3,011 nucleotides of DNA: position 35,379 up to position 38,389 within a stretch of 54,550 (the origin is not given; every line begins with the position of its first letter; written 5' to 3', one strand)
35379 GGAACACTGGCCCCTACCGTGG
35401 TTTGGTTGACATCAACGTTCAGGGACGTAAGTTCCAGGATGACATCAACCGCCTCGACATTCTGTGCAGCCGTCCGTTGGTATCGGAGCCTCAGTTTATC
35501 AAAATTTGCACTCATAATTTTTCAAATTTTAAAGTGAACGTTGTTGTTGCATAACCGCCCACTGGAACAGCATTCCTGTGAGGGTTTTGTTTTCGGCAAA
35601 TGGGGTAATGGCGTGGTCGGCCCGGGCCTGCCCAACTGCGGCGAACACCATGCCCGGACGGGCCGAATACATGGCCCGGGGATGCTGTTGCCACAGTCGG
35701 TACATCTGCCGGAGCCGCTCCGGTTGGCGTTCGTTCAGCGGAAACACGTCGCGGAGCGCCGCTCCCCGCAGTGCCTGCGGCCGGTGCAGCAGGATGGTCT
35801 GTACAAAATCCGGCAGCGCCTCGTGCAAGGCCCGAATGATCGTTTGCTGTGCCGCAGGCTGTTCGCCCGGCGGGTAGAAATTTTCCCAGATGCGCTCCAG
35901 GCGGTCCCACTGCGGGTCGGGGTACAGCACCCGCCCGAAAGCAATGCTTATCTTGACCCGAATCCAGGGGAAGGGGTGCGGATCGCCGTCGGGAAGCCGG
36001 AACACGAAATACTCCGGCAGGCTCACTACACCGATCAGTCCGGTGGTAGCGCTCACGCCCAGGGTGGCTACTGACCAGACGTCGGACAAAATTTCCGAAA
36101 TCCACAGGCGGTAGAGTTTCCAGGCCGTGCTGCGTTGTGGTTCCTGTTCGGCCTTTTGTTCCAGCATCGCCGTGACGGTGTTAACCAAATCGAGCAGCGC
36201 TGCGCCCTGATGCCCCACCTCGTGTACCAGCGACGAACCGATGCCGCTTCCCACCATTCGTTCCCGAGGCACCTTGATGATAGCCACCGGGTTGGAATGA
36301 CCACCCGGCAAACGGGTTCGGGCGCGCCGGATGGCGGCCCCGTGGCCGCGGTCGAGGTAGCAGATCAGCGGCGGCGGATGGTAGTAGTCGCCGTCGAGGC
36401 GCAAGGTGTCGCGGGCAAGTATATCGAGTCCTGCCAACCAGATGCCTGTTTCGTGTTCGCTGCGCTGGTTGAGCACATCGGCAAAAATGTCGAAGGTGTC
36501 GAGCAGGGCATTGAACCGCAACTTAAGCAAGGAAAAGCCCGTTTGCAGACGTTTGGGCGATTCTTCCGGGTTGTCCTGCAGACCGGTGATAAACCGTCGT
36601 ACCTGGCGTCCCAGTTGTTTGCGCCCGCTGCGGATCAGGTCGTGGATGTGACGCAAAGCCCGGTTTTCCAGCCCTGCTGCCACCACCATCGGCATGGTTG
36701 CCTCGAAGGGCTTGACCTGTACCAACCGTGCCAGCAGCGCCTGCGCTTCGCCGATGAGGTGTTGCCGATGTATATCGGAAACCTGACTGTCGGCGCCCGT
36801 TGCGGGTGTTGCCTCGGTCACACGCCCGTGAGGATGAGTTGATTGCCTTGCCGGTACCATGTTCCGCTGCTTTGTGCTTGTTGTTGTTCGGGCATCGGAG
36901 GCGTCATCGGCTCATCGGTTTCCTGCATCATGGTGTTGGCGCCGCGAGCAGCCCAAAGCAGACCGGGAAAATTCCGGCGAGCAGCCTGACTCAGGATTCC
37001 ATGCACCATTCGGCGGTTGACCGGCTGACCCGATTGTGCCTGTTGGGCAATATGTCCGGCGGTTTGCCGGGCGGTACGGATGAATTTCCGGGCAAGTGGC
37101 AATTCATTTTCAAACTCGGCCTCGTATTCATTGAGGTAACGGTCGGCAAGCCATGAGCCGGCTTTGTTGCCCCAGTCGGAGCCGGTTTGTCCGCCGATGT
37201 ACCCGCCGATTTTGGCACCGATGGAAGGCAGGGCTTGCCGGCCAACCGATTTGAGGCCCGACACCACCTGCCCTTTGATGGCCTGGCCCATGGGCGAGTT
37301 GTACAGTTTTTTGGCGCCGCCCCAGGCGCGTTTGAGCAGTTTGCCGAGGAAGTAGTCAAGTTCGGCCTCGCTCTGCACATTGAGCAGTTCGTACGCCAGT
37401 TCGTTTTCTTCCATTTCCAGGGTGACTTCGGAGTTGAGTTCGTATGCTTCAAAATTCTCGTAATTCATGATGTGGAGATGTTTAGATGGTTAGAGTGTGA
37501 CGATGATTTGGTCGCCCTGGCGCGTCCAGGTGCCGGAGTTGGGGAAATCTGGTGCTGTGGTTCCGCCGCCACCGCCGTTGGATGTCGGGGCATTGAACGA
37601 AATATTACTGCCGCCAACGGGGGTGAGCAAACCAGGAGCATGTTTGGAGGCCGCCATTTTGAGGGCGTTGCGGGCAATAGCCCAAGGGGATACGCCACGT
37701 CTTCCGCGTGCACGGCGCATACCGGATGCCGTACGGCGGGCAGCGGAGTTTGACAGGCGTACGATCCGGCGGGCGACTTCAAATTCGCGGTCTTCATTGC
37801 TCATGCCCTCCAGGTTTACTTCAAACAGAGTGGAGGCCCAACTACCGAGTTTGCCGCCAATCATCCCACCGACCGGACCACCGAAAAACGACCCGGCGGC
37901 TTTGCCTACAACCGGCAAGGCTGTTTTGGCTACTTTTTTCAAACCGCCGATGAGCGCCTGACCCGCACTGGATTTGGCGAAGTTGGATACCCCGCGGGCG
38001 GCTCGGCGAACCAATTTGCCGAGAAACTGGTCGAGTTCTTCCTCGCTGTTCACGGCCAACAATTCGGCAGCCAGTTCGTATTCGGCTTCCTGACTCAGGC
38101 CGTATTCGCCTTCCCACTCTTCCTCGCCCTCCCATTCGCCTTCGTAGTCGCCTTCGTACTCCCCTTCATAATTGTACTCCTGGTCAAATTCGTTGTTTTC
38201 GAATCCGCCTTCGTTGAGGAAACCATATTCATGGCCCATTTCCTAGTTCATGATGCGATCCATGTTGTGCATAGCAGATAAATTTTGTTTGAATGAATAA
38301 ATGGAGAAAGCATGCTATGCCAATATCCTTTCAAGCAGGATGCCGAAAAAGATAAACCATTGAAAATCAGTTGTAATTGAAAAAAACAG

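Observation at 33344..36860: Core pair of orphan proteins: a 443-aa HExxH protein translationally coupled to the zipper gene, followed by a 723-aa protein with no recognisable domain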

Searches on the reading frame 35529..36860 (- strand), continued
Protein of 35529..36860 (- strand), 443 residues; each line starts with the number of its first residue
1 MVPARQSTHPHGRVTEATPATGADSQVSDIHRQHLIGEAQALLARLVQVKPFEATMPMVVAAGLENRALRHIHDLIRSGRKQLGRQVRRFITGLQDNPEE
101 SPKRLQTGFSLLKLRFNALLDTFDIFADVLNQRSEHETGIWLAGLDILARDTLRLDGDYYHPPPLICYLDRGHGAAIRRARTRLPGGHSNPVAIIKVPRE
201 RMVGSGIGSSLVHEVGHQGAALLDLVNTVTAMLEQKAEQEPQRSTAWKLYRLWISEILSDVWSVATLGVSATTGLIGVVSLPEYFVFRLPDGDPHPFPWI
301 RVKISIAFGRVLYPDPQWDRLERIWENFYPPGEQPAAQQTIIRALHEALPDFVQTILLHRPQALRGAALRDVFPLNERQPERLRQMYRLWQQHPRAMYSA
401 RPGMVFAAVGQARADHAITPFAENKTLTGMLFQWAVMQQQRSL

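Call 57: search_protein_families(library=pfam, proteins=[L084:8968-10305:+, L084:10310-10840:+, L084:10892-12850:+, L084:12863-14029:+, L084:6844-7857:+, L084:7909-8952:+, L084:16328-16807:-], max_evalue=0.1)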
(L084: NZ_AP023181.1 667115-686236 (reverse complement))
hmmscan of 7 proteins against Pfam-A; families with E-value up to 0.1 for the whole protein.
L084:8968-10305:+ (445 aa): 0 families

L084:10310-10840:+ (176 aa): 0 families

L084:10892-12850:+ (652 aa): 0 families

L084:12863-14029:+ (388 aa): 0 families

L084:6844-7857:+ (337 aa): 2 families
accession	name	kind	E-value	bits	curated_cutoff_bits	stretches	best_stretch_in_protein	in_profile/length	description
PF06897.17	DUF1269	-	0.013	16.3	26.9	0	137-171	17-51/100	Protein of unknown function (DUF1269)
PF21822.3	Phage_TAC_15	-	0.068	14.1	22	0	204-246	33-76/127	Phage tail assembly chaperone protein, TAC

L084:7909-8952:+ (347 aa): 1 family
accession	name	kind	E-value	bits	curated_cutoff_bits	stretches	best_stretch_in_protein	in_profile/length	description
PF05887.16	Trypan_PARP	-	0.055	13.9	100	0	15-56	80-121/134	Procyclic acidic repetitive protein (PARP)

L084:16328-16807:- (159 aa): 6 families
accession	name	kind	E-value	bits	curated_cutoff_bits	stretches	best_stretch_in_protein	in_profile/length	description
PF00196.25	GerE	-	2.6e-15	56.2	23.5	1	78-128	2-52/57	Bacterial regulatory proteins, luxR family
PF13936.12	HTH_38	-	2.5e-06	27.5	27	1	76-116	2-43/44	Helix-turn-helix domain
PF08281.18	Sigma70_r4_2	-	1e-05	25.5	25.7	1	77-121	9-54/54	Sigma-70, region 4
PF17273.7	DUF5338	-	0.012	16.2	25.9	1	68-104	15-50/69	Family of unknown function (DUF5338)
PF13384.12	HTH_23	-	0.072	13.4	24.6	0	84-106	8-30/50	Homeodomain-like domain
PF02796.21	HTH_7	-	0.079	13.5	23.8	0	84-109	12-37/45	Helix-turn-helix domain of resolvase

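Call 58: find_related_loci(query=A2, collection=viral_contigs, flank=8000)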
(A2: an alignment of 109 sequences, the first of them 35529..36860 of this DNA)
Query A2 (443 aa) in viral_contigs; peptide patterns used: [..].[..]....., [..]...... (x = any residue, [..] = any of these).
89 stretches matched a pattern, but none encodes a relative of the query by tblastn (E <= 1e-3).

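Call 84: search_protein_families(library=pfam, proteins=[L009:15924-16976:+, L025:15095-16747:+, L026:15293-16177:+, L026:18490-20022:+, L029:6539-7816:+, L019:13363-14802:+, L032:15986-17224:+, L068:18180-20009:+, L039:15378-16718:+, L015:14224-15165:+], max_evalue=0.01)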
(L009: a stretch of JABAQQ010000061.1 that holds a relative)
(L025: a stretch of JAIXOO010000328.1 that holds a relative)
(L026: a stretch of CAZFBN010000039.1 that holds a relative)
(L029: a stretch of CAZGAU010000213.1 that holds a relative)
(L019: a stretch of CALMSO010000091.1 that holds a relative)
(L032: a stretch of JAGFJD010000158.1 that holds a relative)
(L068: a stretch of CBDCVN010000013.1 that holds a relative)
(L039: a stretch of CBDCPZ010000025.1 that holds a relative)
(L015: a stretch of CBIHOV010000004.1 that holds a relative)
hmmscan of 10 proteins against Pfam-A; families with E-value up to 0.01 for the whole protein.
L009:15924-16976:+ (350 aa): 0 families

L025:15095-16747:+ (550 aa): 1 family
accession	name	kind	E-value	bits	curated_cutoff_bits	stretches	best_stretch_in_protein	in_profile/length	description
PF01551.29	Peptidase_M23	-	2.3e-07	31.3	28.7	1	133-232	2-92/96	Peptidase family M23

L026:15293-16177:+ (294 aa): 0 families

L026:18490-20022:+ (510 aa): 2 families
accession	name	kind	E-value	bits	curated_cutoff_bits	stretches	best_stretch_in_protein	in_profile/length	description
PF01471.23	PG_binding_1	-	9.2e-08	32.6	23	1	35-96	2-57/57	Putative peptidoglycan binding domain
PF00691.25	OmpA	-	1.5e-07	32.1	27.2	1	117-181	2-64/98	OmpA family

L029:6539-7816:+ (425 aa): 3 families
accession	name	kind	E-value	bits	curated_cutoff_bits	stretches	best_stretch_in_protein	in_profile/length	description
PF06904.17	Extensin-like_C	-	2.6e-12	47.7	25.4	1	245-348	70-168/176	Extensin-like protein C-terminus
PF01471.23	PG_binding_1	-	4.5e-06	27.2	23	1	110-135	31-56/57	Putative peptidoglycan binding domain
PF13539.11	Peptidase_M15_4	-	0.0042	18.1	25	0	268-293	2-32/70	D-alanyl-D-alanine carboxypeptidase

L019:13363-14802:+ (479 aa): 3 families
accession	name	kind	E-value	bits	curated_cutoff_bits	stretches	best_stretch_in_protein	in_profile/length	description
PF03734.19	YkuD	-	3.8e-16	60.4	23.4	1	316-456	2-146/146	L,D-transpeptidase catalytic domain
PF01471.23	PG_binding_1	-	6.6e-15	55.5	23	1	183-235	2-55/57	Putative peptidoglycan binding domain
PF09374.15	PG_binding_3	-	3.7e-05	24.3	24.6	1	185-215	2-32/76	Predicted Peptidoglycan domain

L032:15986-17224:+ (412 aa): 0 families

L068:18180-20009:+ (609 aa): 3 families
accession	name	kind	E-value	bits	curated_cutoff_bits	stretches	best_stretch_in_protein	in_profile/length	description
PF02557.22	VanY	-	1.5e-23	83.4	25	1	198-318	4-131/132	D-alanyl-D-alanine carboxypeptidase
PF01471.23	PG_binding_1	-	2e-14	53.9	23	1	545-605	1-57/57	Putative peptidoglycan binding domain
PF09374.15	PG_binding_3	-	0.00031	21.3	24.6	0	584-605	5-31/76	Predicted Peptidoglycan domain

L039:15378-16718:+ (446 aa): 0 families

L015:14224-15165:+ (313 aa): 0 families
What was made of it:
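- YkuD L,D-transpeptidase and OmpA-like cargo are constructive rather than lytic (call 84).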

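Call 88: search_protein_families(library=pfam, alignment_id=A1, max_evalue=10)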
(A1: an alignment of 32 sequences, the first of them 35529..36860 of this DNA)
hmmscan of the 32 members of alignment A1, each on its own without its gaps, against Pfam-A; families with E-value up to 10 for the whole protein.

A. member 1, window:35529-36860:- (443 aa): 0 families

B. families by the number of members that match (of 32 scanned): 22 families
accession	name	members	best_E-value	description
PF01813.22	ATP-synt_D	2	0.049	ATP synthase subunit D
PF04391.17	DUF533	1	0.0046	Protein of unknown function (DUF533)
PF13942.11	Lipoprotein_20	1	0.042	YfhG lipoprotein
PF06440.16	DNA_pol3_theta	1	0.058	DNA polymerase III, theta subunit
PF22429.2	HutF_N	1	0.067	Formimidoylglutamate deiminase HutF, N-terminal domain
PF25281.1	MBL_MAP1B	1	0.097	MAP1B MBL-like domain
PF07323.17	DUF1465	1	0.1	Protein of unknown function (DUF1465)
PF13233.12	Complex1_LYR_2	1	0.12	Complex1_LYR-like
PF11848.13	DUF3368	1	0.17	Domain of unknown function (DUF3368)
PF24401.1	iHD-CE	1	0.17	iHD-CE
PF05209.18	MinC_N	1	0.19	Septum formation inhibitor MinC, N-terminal domain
PF00771.25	FHIPEP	1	0.2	FHIPEP family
PF23024.1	AMP-dom_DIP2-like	1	0.21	Disco-interacting protein 2-like, AMP domain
PF20890.2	Dbr1_C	1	0.22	Dbr1, C-terminal domain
PF12914.13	SH3_7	1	0.23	SH3 domain of SH3b2 type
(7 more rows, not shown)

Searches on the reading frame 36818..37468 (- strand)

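Call 3: search_protein_families(library=pfam, proteins=[window:36818-37468:-], max_evalue=0.1)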
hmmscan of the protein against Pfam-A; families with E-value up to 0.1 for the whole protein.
window:36818-37468:- (216 aa): 1 family
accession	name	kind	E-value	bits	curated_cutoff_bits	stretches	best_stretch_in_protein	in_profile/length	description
PF23135.2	TRI4_N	-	0.092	13.2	27.8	0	10-47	8-44/61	TRI4 N-terminal domain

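Call 4: search_protein_families(library=ncbifam, proteins=[window:36818-37468:-], max_evalue=0.1)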
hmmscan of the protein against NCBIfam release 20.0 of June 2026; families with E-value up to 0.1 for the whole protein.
window:36818-37468:- (216 aa): 0 families

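Call 6: search_protein_families(library=padloc, proteins=[window:36818-37468:-], max_evalue=0.1)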
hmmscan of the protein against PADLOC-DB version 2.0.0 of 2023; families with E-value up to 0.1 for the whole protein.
window:36818-37468:- (216 aa): 0 families

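Call 7: search_protein_families(library=phrogs, proteins=[window:36818-37468:-], max_evalue=0.1)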
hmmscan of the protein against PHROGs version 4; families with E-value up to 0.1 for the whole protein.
window:36818-37468:- (216 aa): 2 families
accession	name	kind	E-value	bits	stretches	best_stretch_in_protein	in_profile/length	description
phrog_16692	-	unknown function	0.001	18.5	1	78-122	738-782/1107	-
phrog_14486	-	unknown function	0.022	15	1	74-111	375-408/489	-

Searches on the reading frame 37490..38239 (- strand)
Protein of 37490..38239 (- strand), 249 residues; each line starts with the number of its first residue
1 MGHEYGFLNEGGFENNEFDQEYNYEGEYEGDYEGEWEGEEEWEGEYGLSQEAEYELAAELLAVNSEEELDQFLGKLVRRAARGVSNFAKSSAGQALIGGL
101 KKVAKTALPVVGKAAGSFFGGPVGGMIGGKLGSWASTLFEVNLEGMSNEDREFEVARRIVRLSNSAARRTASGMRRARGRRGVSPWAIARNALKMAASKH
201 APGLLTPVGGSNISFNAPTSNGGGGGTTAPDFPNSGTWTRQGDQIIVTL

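Call 3: search_protein_families(library=pfam, proteins=[window:37490-38239:-], max_evalue=0.1)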
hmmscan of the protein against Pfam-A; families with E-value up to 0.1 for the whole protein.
window:37490-38239:- (249 aa): 1 family
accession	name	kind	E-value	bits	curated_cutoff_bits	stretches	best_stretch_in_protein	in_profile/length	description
PF20721.2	C19orf12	-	0.029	14.6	30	1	101-135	40-75/163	C19orf12-like protein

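Call 4: search_protein_families(library=ncbifam, proteins=[window:37490-38239:-], max_evalue=0.1)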
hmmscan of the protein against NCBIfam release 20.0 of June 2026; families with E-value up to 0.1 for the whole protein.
window:37490-38239:- (249 aa): 0 families

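Call 6: search_protein_families(library=padloc, proteins=[window:37490-38239:-], max_evalue=0.1)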
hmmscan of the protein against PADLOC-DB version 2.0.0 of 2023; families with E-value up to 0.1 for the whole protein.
window:37490-38239:- (249 aa): 0 families

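Call 7: search_protein_families(library=phrogs, proteins=[window:37490-38239:-], max_evalue=0.1)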
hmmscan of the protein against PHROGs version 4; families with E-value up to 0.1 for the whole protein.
window:37490-38239:- (249 aa): 9 families
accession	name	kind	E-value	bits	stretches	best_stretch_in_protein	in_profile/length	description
phrog_167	-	tail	0.0005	18.9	1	75-152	644-730/1555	tail length tape measure protein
phrog_3405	-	unknown function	0.00069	19.3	1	70-144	439-514/645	-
phrog_24596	-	unknown function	0.0027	16.9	1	87-137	722-772/1052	-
phrog_6922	-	unknown function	0.0067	16.1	1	100-134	346-369/768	-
phrog_29560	-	unknown function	0.012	16.9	1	83-151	31-100/111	-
phrog_16692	-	unknown function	0.019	14.3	1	95-139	727-771/1107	-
phrog_11489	-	unknown function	0.039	12.9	1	97-141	733-777/1717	-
phrog_7477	-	unknown function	0.047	14.2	1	85-133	261-306/313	-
phrog_37657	-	unknown function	0.07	12.5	1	71-153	451-530/617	-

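Call 78: find_homologous_proteins(query=window:37490-38239:-)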
Query window:37490-38239:- (249 aa): 1195 proteins with E <= 0.001 among 6264 candidates; the best 120 are listed.
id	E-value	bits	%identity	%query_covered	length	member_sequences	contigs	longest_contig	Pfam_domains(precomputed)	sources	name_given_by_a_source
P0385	4.3e-154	529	98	100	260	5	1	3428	-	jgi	-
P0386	1.4e-145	501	92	100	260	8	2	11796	-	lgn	-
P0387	6.1e-133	460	85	100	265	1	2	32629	-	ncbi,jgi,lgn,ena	-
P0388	1.4e-116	407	75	100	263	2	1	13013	-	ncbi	ncbi:MAG: hypothetical protein ACKVU2_17815 [Saprospiraceae bacterium]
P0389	1.4e-80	289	57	100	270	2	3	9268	-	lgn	-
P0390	2.9e-76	274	55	99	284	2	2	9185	-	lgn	-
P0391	8.0e-75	270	58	100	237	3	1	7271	-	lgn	-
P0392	7.6e-73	263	55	99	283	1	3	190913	-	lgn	-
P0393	5.6e-72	260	60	94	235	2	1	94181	-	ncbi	-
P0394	4.1e-69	251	47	99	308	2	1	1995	-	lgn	-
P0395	5.8e-69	251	53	84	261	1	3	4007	-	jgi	jgi:hypothetical protein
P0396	2.7e-68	248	54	100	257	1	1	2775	-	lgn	-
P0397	4.7e-68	248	54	99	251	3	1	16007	-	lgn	-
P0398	9.4e-68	247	50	100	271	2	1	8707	-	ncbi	-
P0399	1.1e-67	246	58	80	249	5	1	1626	-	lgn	-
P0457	4.7e-51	192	47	97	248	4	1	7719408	-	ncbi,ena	-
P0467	2.9e-50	189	41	82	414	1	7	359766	-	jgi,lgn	jgi:uncharacterized protein (DUF697 family)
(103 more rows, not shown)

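Call 79: find_encoding_contigs(protein=P0457, flank=9000, max_places=1)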
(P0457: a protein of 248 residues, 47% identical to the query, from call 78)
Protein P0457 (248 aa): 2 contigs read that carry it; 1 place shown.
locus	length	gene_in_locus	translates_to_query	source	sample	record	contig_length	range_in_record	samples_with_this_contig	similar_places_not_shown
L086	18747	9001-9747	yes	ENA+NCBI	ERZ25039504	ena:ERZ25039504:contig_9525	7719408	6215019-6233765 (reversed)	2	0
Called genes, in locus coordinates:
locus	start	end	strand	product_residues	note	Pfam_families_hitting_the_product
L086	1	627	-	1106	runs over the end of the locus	PF23748:Beta-prop_LRRK2 (faint), PF08450:SGL (faint), PF21959:DUF6923 (faint), PF13360:PQQ_2 (faint), PF07494:Reg_prop (weak), PF07495:Y_Y_Y, PF00512:HisKA, PF02518:HATPase_c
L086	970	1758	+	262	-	PF14023:Bestrophin-like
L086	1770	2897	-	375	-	PF00165:HTH_AraC (faint), PF12833:HTH_18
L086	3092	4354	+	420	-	PF04235:DUF418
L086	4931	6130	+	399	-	PF01548:DEDD_Tnp_IS110, PF02371:Transposase_20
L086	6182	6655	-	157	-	PF01928:CYTH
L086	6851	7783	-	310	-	PF05235:CHAD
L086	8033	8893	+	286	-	-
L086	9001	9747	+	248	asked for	-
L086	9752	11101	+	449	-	-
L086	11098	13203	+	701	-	-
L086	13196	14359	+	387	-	-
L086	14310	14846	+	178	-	-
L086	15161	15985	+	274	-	PF04909:Amidohydro_2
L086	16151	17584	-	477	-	PF00158:Sigma54_activat, PF14532:Sigma54_activ_2, PF01078:Mg_chelatase (weak), PF07728:AAA_5 (faint), PF25601:AAA_lid_14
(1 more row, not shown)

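Call 80: find_encoding_contigs(protein=P0467, flank=9000, max_places=1)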
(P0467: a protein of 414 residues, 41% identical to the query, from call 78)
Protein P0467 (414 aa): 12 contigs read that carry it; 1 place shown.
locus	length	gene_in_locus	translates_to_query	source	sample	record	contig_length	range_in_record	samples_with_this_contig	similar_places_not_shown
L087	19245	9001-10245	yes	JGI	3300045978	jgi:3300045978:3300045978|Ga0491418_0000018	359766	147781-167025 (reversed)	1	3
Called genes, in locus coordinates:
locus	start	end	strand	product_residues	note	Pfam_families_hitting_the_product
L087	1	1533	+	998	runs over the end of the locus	PF00069:Pkinase, PF07714:PK_Tyr_Ser-Thr, PF13432:TPR_16 (faint), PF00515:TPR_1 (faint), PF24885:TPR_NPHP3, PF13424:TPR_12, PF13374:TPR_10, PF13424:TPR_12, +2 more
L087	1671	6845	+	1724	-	-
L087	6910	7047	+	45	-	-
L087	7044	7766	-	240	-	PF20772:TACO1_YebC_N, PF01709:Transcrip_reg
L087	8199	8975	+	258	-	-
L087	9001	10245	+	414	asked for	-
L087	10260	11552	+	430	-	-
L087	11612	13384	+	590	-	-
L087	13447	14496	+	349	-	PF00155:Aminotran_1_2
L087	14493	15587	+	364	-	PF00089:Trypsin (weak), PF01471:PG_binding_1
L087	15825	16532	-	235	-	-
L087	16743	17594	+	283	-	PF04909:Amidohydro_2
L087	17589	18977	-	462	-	PF00158:Sigma54_activat, PF01078:Mg_chelatase (faint), PF14532:Sigma54_activ_2, PF07728:AAA_5 (weak), PF25601:AAA_lid_14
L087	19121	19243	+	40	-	-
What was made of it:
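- Dedicated substrates: zipper homologs picked independently sit in the same cassette (calls 79, 80).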
